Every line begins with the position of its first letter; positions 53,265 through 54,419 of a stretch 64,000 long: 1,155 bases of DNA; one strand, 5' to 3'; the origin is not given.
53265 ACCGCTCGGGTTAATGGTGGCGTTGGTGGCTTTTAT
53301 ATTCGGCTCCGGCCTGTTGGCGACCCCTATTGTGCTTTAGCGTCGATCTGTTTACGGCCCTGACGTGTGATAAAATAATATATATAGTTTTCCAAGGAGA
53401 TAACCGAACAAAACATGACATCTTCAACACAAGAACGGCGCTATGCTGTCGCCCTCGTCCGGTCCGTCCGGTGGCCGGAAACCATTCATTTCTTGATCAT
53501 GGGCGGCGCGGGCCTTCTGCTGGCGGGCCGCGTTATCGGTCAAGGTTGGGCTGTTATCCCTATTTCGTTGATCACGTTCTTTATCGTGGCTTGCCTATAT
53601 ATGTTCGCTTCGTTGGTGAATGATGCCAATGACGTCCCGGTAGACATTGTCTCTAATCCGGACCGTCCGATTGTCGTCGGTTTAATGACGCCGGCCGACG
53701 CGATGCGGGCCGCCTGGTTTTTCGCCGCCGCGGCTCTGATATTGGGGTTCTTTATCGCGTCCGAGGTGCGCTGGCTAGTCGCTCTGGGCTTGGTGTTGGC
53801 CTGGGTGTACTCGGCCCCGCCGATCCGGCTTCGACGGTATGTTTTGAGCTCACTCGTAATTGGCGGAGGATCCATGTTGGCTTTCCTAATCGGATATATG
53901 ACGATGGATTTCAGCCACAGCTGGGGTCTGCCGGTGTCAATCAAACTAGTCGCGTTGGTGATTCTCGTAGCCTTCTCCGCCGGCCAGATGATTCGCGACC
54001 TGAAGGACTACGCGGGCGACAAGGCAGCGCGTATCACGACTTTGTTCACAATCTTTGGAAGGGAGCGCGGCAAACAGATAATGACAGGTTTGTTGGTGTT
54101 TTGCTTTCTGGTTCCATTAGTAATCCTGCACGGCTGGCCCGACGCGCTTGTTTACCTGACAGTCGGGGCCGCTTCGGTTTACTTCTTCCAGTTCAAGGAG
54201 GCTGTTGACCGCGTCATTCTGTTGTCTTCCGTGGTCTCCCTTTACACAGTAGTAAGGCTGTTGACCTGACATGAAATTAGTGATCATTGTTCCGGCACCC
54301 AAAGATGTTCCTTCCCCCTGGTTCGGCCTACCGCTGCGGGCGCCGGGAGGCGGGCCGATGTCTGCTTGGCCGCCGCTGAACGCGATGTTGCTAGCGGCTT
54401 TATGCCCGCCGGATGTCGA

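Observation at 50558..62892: Isoprenoid-quinone-like biosynthesis cluster embedded in the cytochrome island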

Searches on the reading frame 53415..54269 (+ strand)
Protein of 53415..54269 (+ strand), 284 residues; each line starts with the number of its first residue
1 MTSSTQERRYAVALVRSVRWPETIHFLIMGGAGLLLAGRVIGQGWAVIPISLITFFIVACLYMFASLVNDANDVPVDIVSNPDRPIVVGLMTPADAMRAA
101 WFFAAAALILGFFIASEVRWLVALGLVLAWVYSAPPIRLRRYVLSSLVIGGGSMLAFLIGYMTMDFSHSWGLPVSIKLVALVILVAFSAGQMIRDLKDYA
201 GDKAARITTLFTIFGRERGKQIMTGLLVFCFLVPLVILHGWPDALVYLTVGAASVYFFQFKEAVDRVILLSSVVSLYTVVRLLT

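Call 3: search_protein_families(library=pfam, proteins=[window:53415-54269:+], max_evalue=0.01)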
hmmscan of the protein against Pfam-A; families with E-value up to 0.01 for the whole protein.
window:53415-54269:+ (284 aa): 1 family
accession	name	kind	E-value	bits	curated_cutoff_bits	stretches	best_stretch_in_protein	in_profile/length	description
PF01040.23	UbiA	-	4.8e-27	95.3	34.2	1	32-260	7-229/250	UbiA prenyltransferase family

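Call 5: search_protein_families(library=ncbifam, proteins=[window:53415-54269:+], max_evalue=0.01)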
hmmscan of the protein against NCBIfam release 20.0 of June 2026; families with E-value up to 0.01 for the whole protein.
window:53415-54269:+ (284 aa): 15 families
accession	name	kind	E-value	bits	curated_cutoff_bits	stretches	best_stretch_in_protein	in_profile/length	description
NF005742.0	PRK07566.1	equivalog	4.8e-18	65.3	313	1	62-246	79-262/315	chlorophyll synthase ChlG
NF009523.0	PRK12884.1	equivalog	2.1e-17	63.2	269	1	32-258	25-239/279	prenyltransferase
NF009525.0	PRK12887.1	equivalog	1.2e-15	57.6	226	1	50-237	53-246/310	homogentisate phytyltransferase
NF009521.0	PRK12882.1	equivalog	7.6e-13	48.3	296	1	22-250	16-234/280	geranylgeranylglycerol-phosphate geranylgeranyltransferase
NF009513.0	PRK12872.1-3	equivalog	2.4e-12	47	288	1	46-239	54-237/293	prenyltransferase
TIGR01476.1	chlor_syn_BchG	subfamily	2.4e-12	46.9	212.3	1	12-227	4-214/283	(bacterio)chlorophyll synthase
NF009058.0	PRK12392.1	subfamily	9.6e-11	41.3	494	1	63-242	66-250/333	bacteriochlorophyll c synthase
NF009522.0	PRK12883.1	equivalog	1.5e-08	34.5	353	1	35-224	23-204/279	geranylgeranylglycerol-phosphate geranylgeranyltransferase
TIGR02056.1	ChlG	equivalog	8e-08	32.2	436.45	1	9-227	17-236/306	chlorophyll synthase ChlG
NF045897.1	SCO3242_trans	equivalog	2.9e-07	30.4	260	1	50-132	32-115/287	SCO3242 family prenyltransferase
NF009512.0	PRK12872.1-1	equivalog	9.4e-07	28.7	278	1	58-238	48-235/303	geranylgeranylglycerol-phosphate geranylgeranyltransferase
NF009516.0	PRK12875.1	equivalog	1.3e-06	27.7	205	1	34-224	40-225/292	prenyltransferase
NF004749.0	PRK06080.1-1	equivalog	4.9e-06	25.9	277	1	86-238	95-250/311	1,4-dihydroxy-2-naphthoate polyprenyltransferase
NF008977.0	PRK12324.1-2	equivalog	8.8e-06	25.3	234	1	14-191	8-177/297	decaprenyl-phosphate phosphoribosyltransferase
NF035940.1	prenyl_rel_EboC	equivalog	0.00032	20.2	250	1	51-170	40-158/292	UbiA-like protein EboC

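Call 9: find_homologous_proteins(query=window:53415-54269:+)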
Query window:53415-54269:+ (284 aa): 9 proteins with E <= 0.001 among 8000 candidates.
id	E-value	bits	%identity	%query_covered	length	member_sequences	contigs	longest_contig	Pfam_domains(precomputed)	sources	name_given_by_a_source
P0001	6.7e-177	605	100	100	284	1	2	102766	PF01040.24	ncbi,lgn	-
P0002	6.5e-90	320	67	79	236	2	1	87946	PF01040.24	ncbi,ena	-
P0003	1.3e-17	82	33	93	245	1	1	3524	PF01040.24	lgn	-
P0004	2.5e-15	75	36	58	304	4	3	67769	PF01040.24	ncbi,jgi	ncbi:MAG: UbiA family prenyltransferase [Candidatus Helarchaeota archaeon]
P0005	2.4e-6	45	29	68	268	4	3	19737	PF01040.24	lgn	-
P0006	3.2e-6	45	29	75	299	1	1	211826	PF01040.24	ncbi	ncbi:MAG: chlorophyll synthase ChlG [Gammaproteobacteria bacterium]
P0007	5.3e-6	44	27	73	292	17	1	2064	PF01040.24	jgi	-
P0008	1.9e-4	39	23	63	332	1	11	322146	PF01040.24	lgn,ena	-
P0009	4.5e-4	38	27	64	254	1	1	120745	PF01040.24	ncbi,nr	ncbi:MAG: UbiA family prenyltransferase [Candidatus Bathyarchaeota archaeon]|nr:UbiA family prenyltr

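Call 10: find_encoding_contigs(protein=P0002, flank=10000, max_places=4)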
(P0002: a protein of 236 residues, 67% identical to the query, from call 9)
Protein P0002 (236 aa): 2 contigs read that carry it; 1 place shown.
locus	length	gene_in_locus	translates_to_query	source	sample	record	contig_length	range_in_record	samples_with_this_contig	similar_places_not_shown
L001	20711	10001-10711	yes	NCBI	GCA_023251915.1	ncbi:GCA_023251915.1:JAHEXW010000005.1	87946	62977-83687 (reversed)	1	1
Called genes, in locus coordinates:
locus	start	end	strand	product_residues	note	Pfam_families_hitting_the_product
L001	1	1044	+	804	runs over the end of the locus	-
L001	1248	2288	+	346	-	PF14522:Cytochrome_C7 (faint), PF09699:Paired_CXXCH_1 (weak), PF22113:Mtrc-MtrF_II-IV_dom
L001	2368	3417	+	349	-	PF14537:Cytochrom_c3_2 (faint), PF09699:Paired_CXXCH_1 (faint), PF14522:Cytochrome_C7 (faint)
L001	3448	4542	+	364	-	PF14537:Cytochrom_c3_2 (faint), PF09699:Paired_CXXCH_1 (weak), PF14522:Cytochrome_C7 (faint), PF22113:Mtrc-MtrF_II-IV_dom (weak)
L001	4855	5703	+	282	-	PF09459:EB_dh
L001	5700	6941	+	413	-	PF09459:EB_dh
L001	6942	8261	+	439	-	PF02310:B12-binding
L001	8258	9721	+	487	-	-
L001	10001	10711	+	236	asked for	PF01040:UbiA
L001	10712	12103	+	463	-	PF02310:B12-binding, PF04055:Radical_SAM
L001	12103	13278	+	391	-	-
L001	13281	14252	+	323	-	PF01136:Peptidase_U32 (weak)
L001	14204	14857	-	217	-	PF01209:Ubie_methyltran, PF13489:Methyltransf_23 (weak), PF07021:MetW, PF13847:Methyltransf_31, PF08241:Methyltransf_11, PF08242:Methyltransf_12, PF13649:Methyltransf_25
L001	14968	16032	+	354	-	PF09459:EB_dh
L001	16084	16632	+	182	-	-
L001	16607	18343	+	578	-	PF02310:B12-binding, PF04055:Radical_SAM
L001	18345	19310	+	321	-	PF00348:polyprenyl_synt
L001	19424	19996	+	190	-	PF23914:TPR_CcmH_CycH, PF13432:TPR_16 (weak), PF00515:TPR_1, PF07719:TPR_2, PF13181:TPR_8 (weak), PF13414:TPR_11, PF21033:RMD1-3 (weak), PF14559:TPR_19, +8 more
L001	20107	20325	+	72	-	PF02416:TatA_B_E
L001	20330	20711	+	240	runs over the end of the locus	PF00902:TatC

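Call 11: find_encoding_contigs(protein=P0001, flank=10000, max_places=4)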
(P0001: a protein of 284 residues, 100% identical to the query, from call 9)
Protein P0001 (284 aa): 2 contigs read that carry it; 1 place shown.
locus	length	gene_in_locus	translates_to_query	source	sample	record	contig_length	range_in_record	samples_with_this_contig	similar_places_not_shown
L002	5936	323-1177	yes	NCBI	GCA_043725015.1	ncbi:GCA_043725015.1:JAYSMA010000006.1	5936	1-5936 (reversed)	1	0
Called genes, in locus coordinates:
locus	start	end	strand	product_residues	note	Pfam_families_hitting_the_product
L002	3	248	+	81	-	?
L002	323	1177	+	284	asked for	PF01040:UbiA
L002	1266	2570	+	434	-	PF02310:B12-binding, PF04055:Radical_SAM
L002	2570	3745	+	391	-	-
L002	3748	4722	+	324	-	PF01136:Peptidase_U32 (weak)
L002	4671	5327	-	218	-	PF01209:Ubie_methyltran, PF13489:Methyltransf_23 (weak), PF07021:MetW, PF13847:Methyltransf_31, PF08241:Methyltransf_11, PF08242:Methyltransf_12, PF13649:Methyltransf_25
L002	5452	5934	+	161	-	?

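Call 40: search_solved_structures(query=window:53415-54269:+, max_evalue=10, show_alignments=2)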
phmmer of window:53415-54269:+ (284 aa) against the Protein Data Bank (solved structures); distinct sequences matched with E-value up to 10: 1.
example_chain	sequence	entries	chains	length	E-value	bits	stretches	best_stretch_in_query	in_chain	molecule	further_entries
6m31_A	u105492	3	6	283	7.6e-07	32.2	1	38-235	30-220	Digeranylgeranylglyceryl phosphate synthase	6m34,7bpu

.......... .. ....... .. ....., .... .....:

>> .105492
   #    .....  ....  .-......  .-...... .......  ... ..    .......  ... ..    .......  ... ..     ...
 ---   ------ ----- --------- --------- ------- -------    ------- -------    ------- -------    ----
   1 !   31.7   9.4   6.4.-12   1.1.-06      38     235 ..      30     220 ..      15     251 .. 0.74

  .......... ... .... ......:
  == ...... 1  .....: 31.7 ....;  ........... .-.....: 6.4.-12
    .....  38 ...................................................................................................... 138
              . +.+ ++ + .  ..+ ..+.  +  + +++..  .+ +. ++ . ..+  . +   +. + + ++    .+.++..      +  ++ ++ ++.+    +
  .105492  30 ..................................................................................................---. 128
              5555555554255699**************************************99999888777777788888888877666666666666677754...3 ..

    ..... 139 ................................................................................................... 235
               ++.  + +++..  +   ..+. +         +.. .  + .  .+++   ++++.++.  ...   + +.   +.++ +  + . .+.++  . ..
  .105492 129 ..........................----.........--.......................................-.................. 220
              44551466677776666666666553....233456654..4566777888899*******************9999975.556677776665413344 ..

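Call 65: search_protein_representatives(protein=window:53415-54269:+)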
Query: 284 residues. Proteins with E-value up to 0.001 (for the whole library): 2270; up to 1e-10: 749; up to 1e-30: 13. The best 150 are listed.
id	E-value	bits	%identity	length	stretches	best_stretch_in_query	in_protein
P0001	2.1e-177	604.8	100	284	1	1-284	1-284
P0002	2.1e-90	319.5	67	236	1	57-283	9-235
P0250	7.5e-63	229.1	43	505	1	4-282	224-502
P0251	6.1e-42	160.5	33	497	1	12-281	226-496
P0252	6.1e-41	157.2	35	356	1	8-282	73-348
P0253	1.1e-36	143.3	36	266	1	13-281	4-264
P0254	1.3e-35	139.8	31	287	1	15-282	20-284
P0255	3.3e-34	135.1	30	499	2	6-282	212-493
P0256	1.1e-33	133.5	33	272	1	15-282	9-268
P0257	1.2e-32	130.1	38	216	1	73-282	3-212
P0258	2.7e-32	128.9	36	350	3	53-167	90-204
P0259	7.0e-32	127.5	32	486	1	12-282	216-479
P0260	1.5e-31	126.4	32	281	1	11-262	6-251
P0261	3.2e-30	122.1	36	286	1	66-262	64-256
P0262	3.5e-30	122.0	33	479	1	39-281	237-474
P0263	4.2e-30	121.7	32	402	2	16-258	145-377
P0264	5.7e-30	121.3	32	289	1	13-283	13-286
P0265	8.2e-30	120.7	34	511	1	5-282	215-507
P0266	1.2e-29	120.2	33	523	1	22-280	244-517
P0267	1.3e-29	120.1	35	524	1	17-282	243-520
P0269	2.5e-29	119.2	32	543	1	21-282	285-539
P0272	3.5e-29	118.7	32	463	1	23-280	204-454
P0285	8.3e-27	110.9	38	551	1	14-263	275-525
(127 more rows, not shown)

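Call 66: search_protein_families(library=pfam, proteins=[P0250, P0251, P0252, P0255, P0259, P0265, P0266, P0285, P0253, P0254], max_evalue=0.001)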
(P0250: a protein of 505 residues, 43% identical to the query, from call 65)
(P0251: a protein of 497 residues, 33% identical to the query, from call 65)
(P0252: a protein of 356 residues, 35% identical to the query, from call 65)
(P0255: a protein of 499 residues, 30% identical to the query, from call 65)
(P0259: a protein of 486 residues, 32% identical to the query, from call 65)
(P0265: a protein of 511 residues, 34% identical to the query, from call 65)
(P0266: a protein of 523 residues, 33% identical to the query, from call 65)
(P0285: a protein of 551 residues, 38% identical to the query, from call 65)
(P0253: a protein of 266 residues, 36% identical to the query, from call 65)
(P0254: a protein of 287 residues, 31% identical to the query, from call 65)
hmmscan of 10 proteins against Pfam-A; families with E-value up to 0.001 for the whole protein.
P0250 (505 aa): 1 family
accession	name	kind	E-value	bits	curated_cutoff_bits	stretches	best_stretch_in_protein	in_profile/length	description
PF01040.23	UbiA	-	4.7e-25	88.8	34.2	1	249-478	4-227/250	UbiA prenyltransferase family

P0251 (497 aa): 1 family
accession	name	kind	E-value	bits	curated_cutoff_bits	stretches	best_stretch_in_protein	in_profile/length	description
PF01040.23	UbiA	-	8.1e-31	107.6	34.2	1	243-474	4-227/250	UbiA prenyltransferase family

P0252 (356 aa): 1 family
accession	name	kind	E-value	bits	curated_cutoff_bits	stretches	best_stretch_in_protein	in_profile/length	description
PF01040.23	UbiA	-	3.8e-24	85.8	34.2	1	111-326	17-228/250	UbiA prenyltransferase family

P0255 (499 aa): 1 family
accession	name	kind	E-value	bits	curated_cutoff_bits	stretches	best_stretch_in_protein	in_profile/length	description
PF01040.23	UbiA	-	9.8e-27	94.3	34.2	1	236-470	5-227/250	UbiA prenyltransferase family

P0259 (486 aa): 1 family
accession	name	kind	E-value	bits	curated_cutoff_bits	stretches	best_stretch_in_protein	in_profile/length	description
PF01040.23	UbiA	-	3.1e-30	105.7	34.2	1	231-451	2-225/250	UbiA prenyltransferase family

P0265 (511 aa): 1 family
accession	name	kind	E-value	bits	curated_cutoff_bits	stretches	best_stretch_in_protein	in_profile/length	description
PF01040.23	UbiA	-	1.1e-23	84.3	34.2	1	254-486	9-229/250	UbiA prenyltransferase family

P0266 (523 aa): 1 family
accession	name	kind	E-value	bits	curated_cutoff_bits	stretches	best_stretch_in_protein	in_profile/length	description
PF01040.23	UbiA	-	3.6e-28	98.9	34.2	1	276-500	18-230/250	UbiA prenyltransferase family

P0285 (551 aa): 1 family
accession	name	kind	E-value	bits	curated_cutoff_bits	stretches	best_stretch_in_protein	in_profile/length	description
PF01040.23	UbiA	-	1.1e-28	100.7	34.2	1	289-527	3-238/250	UbiA prenyltransferase family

P0253 (266 aa): 1 family
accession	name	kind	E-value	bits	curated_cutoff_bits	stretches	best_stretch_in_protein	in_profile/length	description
PF01040.23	UbiA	-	9.5e-29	100.9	34.2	1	21-241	5-231/250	UbiA prenyltransferase family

P0254 (287 aa): 1 family
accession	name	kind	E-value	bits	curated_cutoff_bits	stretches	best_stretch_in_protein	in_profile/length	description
PF01040.23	UbiA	-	1.4e-28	100.3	34.2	1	39-257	4-223/250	UbiA prenyltransferase family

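Call 68: list_cluster_members(proteins=[P0250, P0251, P0255, P0259, P0262, P0265, P0266, P0267, P0269, P0285])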
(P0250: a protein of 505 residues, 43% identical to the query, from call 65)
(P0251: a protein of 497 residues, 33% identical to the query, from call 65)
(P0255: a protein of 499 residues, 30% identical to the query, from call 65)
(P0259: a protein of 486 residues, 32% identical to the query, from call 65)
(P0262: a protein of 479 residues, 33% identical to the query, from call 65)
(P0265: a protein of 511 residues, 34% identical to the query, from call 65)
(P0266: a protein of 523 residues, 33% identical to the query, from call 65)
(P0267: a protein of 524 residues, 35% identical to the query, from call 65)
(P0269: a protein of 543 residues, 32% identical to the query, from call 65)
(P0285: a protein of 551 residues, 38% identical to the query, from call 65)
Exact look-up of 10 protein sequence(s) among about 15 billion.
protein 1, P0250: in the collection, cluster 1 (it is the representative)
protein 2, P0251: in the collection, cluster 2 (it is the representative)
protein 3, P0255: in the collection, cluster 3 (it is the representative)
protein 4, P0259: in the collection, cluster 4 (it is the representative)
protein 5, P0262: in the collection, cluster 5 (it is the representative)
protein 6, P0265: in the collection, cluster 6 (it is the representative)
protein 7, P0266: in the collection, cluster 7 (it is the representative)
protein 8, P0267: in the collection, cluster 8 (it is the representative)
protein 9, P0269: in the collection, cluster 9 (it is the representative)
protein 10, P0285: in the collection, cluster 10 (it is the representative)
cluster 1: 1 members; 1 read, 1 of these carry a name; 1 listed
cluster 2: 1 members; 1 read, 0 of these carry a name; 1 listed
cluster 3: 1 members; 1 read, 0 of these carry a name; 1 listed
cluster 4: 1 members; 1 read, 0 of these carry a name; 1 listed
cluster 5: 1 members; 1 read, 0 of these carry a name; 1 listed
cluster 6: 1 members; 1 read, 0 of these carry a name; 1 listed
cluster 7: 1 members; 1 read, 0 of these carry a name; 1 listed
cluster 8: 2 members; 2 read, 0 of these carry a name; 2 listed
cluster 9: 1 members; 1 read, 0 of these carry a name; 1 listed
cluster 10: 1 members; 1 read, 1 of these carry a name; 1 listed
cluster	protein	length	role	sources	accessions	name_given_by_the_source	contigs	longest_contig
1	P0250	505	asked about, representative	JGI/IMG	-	4-hydroxybenzoate polyprenyltransferase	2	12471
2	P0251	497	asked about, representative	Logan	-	-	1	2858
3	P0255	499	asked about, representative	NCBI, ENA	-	-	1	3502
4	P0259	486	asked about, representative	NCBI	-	-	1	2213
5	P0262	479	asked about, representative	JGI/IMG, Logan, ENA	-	-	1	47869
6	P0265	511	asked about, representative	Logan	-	-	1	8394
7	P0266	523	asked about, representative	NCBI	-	-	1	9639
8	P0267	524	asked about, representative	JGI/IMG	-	-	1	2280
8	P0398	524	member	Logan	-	-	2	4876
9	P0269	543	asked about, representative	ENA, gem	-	-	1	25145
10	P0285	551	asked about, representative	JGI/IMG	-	4-hydroxybenzoate polyprenyltransferase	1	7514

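Call 69: find_encoding_contigs(protein=P0250, flank=8000, max_places=2)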
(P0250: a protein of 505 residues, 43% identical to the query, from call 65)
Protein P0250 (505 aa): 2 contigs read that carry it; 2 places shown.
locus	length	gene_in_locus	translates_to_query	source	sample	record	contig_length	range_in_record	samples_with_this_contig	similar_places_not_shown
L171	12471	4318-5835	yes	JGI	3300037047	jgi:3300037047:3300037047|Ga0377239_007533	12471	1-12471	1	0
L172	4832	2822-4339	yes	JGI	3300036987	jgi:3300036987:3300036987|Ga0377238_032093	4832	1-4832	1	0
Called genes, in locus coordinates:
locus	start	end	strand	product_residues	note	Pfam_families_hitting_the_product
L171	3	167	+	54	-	?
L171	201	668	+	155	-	PF09459:EB_dh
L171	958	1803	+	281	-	PF09459:EB_dh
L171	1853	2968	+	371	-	PF09459:EB_dh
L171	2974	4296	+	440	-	PF02310:B12-binding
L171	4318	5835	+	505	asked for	PF01040:UbiA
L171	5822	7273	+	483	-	PF02310:B12-binding, PF04055:Radical_SAM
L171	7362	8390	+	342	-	PF09459:EB_dh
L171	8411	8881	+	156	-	-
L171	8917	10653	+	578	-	PF02310:B12-binding, PF04055:Radical_SAM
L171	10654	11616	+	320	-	PF00348:polyprenyl_synt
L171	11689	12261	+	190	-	PF23914:TPR_CcmH_CycH, PF00515:TPR_1, PF07719:TPR_2, PF13181:TPR_8, PF13414:TPR_11, PF14559:TPR_19, PF13431:TPR_17 (weak), PF13432:TPR_16 (weak), +10 more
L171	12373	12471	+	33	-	?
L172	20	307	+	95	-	PF09459:EB_dh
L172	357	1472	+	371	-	PF09459:EB_dh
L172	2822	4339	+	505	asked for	PF01040:UbiA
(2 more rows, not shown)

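Call 71: find_encoding_contigs(protein=P0262, flank=9000, max_places=1)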
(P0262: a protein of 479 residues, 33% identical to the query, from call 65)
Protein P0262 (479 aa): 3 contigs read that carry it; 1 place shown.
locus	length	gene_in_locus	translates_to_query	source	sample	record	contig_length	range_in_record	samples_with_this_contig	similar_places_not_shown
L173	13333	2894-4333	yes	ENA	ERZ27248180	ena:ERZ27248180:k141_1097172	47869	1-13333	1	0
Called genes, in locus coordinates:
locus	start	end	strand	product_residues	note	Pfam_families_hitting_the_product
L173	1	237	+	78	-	?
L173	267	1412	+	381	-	-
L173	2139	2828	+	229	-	-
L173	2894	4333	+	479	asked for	PF01040:UbiA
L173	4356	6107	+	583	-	PF01871:AMMECR1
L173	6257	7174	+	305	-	-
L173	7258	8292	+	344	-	-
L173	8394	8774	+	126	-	-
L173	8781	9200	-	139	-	PF09390:DUF1999 (faint), PF13527:Acetyltransf_9 (faint), PF00583:Acetyltransf_1, PF13673:Acetyltransf_10, PF13508:Acetyltransf_7, PF08445:FR47 (weak)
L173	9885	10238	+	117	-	-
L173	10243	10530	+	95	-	-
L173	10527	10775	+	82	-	-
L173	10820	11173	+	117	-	-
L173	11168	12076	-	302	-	PF13691:Lactamase_B_4 (weak), PF23023:Anti-Pycsar_Apyc1, PF00753:Lactamase_B, PF12706:Lactamase_B_2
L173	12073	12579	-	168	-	-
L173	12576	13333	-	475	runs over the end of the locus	PF01909:NTP_transf_2, PF09249:tRNA_NucTransf2, PF21133:CAA_C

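Call 72: find_encoding_contigs(protein=P0269, flank=9000, max_places=1)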
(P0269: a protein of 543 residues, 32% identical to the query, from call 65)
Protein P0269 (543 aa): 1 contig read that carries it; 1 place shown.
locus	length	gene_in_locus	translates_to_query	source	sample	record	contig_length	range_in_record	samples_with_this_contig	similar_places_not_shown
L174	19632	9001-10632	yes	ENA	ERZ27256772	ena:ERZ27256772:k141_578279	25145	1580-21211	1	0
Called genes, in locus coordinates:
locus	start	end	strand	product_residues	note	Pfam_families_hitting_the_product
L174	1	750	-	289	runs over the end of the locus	PF07705:CARDB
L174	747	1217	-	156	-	-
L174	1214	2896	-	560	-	PF01839:FG-GAP (faint), PF13517:FG-GAP_3 (faint)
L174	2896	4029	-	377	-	-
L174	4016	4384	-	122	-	-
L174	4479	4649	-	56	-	-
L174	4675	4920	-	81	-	-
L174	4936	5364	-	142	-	-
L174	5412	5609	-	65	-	-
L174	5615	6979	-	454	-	-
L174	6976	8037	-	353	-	-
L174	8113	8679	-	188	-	PF04893:Yip1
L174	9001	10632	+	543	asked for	PF01040:UbiA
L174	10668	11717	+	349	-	PF04055:Radical_SAM, PF13353:Fer4_12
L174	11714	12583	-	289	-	PF01040:UbiA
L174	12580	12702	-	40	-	-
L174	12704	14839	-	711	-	-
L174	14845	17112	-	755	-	PF00437:T2SSE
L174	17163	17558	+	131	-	-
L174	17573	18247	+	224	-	-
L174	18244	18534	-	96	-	-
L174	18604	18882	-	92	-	-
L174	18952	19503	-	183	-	-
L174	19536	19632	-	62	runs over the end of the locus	-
